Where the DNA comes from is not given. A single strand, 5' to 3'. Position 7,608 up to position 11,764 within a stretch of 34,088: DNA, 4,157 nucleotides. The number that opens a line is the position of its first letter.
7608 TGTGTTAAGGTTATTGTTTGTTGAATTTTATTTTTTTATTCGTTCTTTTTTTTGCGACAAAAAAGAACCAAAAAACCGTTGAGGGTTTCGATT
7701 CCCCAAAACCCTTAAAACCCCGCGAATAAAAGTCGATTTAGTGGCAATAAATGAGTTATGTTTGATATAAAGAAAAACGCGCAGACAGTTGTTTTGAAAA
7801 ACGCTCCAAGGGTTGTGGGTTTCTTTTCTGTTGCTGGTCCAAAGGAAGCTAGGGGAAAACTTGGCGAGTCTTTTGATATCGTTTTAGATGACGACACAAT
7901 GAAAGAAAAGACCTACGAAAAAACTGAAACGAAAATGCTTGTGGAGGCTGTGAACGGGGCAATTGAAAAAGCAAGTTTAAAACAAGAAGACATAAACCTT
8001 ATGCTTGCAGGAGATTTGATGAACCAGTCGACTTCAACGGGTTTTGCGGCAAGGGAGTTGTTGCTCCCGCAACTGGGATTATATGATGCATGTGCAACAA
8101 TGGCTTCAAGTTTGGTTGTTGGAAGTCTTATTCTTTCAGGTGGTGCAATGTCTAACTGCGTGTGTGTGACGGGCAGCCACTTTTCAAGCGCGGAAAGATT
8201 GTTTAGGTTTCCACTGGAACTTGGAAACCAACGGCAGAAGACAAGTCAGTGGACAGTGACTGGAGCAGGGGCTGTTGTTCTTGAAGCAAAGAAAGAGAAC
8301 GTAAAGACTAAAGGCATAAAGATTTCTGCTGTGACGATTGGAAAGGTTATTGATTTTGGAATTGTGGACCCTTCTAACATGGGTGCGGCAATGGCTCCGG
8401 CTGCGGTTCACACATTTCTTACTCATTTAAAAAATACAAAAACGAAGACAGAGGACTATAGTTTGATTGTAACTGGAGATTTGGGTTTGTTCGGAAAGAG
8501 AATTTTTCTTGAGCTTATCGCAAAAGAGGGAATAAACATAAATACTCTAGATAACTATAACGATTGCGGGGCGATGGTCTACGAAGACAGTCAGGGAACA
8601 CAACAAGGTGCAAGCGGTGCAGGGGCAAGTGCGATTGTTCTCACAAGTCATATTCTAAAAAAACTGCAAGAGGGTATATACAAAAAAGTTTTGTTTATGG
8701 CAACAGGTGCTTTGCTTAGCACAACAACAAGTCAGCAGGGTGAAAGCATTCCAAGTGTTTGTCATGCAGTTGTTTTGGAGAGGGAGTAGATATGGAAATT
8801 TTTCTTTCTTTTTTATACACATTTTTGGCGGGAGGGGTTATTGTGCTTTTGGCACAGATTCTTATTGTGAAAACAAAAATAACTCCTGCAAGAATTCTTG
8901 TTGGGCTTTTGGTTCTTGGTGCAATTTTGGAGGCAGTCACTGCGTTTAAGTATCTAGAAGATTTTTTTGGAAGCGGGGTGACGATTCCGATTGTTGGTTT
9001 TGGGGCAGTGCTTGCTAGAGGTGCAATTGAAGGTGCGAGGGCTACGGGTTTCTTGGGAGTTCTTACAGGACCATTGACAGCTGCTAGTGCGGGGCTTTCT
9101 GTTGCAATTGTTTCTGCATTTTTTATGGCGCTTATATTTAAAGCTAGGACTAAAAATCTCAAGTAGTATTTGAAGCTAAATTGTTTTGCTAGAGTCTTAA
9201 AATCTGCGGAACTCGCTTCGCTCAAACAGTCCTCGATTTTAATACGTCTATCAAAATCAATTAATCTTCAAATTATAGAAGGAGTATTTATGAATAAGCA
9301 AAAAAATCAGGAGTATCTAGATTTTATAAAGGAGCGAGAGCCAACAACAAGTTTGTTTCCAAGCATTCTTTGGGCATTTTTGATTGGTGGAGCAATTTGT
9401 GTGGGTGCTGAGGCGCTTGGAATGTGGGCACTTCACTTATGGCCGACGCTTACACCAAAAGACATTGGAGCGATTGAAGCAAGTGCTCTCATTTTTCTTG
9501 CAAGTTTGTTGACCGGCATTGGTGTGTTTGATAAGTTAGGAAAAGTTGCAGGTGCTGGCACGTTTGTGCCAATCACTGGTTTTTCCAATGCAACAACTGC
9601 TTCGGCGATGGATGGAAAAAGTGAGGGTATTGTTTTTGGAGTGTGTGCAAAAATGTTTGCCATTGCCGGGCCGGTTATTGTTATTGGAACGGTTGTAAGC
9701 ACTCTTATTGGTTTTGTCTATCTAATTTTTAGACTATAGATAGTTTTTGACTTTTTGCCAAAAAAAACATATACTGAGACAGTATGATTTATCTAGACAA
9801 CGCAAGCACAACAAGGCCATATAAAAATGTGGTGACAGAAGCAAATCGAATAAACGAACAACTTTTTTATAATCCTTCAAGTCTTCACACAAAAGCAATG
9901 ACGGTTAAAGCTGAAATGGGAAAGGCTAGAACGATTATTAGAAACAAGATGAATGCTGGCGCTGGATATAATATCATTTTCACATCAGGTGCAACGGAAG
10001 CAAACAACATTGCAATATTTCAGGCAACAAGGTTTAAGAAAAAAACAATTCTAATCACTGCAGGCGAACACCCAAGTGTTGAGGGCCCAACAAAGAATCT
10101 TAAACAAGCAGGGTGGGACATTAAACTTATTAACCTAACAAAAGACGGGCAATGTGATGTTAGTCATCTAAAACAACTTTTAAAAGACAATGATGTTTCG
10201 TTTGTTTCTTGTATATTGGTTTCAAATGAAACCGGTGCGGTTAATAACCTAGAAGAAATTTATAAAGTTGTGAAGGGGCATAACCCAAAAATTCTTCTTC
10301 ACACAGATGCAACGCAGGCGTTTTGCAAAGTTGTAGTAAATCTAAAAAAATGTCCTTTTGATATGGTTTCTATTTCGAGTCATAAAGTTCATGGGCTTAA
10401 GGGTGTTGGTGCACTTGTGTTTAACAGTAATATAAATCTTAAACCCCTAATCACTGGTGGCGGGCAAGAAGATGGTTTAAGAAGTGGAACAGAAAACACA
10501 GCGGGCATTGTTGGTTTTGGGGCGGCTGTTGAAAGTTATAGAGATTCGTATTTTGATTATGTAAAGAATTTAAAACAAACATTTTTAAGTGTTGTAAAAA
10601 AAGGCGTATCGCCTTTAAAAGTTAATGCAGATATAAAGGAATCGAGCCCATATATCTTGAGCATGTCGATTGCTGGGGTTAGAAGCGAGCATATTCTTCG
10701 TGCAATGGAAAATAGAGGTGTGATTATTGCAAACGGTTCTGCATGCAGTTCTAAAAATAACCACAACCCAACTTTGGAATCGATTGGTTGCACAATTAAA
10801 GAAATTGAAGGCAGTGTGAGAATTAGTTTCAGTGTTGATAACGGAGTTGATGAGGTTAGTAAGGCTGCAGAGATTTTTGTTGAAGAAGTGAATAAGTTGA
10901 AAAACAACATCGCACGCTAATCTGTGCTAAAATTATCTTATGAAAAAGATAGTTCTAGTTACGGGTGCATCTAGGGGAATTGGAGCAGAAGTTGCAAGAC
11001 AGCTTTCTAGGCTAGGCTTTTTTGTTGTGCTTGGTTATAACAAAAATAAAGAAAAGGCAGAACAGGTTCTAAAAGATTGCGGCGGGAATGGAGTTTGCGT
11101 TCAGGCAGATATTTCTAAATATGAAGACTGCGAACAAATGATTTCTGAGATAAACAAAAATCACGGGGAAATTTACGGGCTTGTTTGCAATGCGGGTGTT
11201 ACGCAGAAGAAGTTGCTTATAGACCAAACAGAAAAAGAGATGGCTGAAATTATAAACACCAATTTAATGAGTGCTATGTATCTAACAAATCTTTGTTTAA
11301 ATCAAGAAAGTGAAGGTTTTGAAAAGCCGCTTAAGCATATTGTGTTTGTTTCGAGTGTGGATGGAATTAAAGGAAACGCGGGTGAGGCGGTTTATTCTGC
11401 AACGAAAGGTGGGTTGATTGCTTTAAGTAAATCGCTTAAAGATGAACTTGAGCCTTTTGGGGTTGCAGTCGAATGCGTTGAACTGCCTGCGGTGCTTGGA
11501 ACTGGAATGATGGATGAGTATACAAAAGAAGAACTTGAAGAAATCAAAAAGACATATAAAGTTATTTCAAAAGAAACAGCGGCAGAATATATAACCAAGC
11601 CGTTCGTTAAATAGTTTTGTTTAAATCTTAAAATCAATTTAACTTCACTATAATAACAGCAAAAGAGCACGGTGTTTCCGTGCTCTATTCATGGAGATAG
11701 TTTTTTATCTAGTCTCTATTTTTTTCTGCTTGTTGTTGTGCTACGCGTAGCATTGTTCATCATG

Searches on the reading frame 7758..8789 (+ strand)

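Call 66: search_protein_families(library=pfam, proteins=[window:7758-8789:+], max_evalue=0.001)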
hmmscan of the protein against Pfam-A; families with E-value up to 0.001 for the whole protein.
window:7758-8789:+ (343 aa): 1 family
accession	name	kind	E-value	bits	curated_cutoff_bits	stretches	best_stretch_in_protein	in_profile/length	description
PF07451.17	SpoVAD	-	3.6e-132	440.5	22.1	1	8-341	2-329/329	Stage V sporulation protein AD (SpoVAD)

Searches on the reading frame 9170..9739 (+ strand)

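Call 99: search_protein_families(library=pfam, proteins=[window:9170-9739:+], max_evalue=0.001)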
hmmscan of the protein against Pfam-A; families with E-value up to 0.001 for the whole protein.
window:9170-9739:+ (189 aa): 1 family
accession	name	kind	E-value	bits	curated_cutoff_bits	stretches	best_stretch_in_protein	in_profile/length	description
PF03862.18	SpoVAC_SpoVAEB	-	2.4e-30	105.7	25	1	66-183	2-117/117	SpoVAC/SpoVAEB sporulation membrane protein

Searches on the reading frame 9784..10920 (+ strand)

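Call 66: search_protein_families(library=pfam, proteins=[window:9784-10920:+], max_evalue=0.001)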
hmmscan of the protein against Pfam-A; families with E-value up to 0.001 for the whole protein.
window:9784-10920:+ (378 aa): 2 families
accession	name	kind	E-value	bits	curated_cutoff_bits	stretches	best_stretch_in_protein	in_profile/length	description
PF00266.25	Aminotran_5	-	2.1e-60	205.1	21.5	1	2-359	1-369/371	Aminotransferase class-V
PF00155.27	Aminotran_1_2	-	8.9e-11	42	19.7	1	55-216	60-236/361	Aminotransferase class I and II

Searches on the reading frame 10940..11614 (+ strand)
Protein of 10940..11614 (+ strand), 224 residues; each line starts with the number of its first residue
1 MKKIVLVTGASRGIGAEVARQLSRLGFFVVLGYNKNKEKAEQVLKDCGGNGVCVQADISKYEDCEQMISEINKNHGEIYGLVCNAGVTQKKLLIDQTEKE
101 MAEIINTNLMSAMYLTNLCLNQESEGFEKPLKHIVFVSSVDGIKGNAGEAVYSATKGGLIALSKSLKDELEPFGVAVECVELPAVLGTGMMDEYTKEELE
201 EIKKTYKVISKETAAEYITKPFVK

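Call 99: search_protein_families(library=pfam, proteins=[window:10940-11614:+], max_evalue=0.001)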
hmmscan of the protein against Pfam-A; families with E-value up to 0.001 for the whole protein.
window:10940-11614:+ (224 aa): 4 families
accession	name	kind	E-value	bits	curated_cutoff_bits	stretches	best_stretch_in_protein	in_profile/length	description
PF00106.31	adh_short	-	1.5e-44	152.3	26.6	1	3-197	1-193/195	short chain dehydrogenase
PF13561.12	adh_short_C2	-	9.6e-32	110.9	27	1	9-201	1-192/236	Enoyl-(Acyl carrier protein) reductase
PF08659.16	KR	-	5.7e-20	72.4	22.6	1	5-166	3-163/180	KR domain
PF01370.27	Epimerase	-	0.0006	19.7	20.9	0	5-140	1-116/240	NAD dependent epimerase/dehydratase family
